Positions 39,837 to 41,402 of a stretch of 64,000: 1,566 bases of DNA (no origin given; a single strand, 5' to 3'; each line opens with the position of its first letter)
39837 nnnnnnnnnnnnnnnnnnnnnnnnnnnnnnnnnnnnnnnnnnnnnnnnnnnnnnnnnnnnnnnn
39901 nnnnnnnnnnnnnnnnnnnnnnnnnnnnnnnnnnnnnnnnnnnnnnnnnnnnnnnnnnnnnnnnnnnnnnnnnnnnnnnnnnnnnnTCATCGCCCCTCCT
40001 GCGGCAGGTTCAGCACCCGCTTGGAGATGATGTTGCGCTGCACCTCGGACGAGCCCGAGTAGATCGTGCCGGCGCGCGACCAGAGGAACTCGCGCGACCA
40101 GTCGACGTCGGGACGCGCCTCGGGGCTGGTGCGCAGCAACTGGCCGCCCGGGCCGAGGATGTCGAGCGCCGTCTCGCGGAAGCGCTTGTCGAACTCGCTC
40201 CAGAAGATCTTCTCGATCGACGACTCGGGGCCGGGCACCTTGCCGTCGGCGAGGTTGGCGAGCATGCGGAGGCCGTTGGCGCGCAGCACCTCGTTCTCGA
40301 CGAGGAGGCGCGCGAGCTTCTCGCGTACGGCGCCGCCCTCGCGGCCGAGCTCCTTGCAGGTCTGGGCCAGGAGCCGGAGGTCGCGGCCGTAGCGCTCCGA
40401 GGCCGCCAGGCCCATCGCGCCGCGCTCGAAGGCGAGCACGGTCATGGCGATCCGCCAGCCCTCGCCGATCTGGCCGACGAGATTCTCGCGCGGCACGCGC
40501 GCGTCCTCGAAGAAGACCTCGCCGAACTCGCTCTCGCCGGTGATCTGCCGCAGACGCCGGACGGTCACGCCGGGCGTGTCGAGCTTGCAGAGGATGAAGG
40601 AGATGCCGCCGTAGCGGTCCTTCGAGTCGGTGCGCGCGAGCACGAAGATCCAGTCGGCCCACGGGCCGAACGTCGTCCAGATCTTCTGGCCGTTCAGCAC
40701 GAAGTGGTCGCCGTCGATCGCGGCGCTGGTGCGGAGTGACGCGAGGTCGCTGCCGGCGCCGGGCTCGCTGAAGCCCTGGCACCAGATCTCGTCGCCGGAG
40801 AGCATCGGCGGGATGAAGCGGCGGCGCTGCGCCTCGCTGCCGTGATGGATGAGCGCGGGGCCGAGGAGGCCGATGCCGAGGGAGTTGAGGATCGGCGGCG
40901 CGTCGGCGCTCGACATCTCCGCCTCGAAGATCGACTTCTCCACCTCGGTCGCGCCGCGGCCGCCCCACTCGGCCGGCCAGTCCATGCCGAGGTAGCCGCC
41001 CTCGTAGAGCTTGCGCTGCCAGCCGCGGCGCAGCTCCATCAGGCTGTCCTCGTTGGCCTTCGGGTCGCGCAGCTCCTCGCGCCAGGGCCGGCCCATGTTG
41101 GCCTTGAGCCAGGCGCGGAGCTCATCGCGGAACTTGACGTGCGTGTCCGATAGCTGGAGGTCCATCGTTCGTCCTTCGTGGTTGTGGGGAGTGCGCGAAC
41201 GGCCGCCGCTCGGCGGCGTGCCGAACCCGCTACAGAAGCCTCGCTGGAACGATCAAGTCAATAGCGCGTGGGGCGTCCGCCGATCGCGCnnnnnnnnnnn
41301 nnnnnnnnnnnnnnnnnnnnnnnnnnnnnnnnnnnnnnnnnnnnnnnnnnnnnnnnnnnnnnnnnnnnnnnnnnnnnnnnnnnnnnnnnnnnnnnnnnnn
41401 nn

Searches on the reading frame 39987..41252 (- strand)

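Call 70: search_protein_families(library=pfam, proteins=[window:39987-41252:-], max_evalue=0.00001)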
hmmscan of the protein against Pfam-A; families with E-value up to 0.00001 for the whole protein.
window:39987-41252:- (421 aa): 3 families
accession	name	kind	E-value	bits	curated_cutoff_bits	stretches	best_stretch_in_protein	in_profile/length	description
PF02770.24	Acyl-CoA_dh_M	-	7.2e-23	81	33.3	1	158-250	1-96/97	Acyl-CoA dehydrogenase, middle domain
PF00441.29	Acyl-CoA_dh_1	-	2.9e-22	79.8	22.4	1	263-414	1-150/150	Acyl-CoA dehydrogenase, C-terminal domain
PF02771.21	Acyl-CoA_dh_N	-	3.9e-18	66.3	22.9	1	35-154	1-113/113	Acyl-CoA dehydrogenase, N-terminal domain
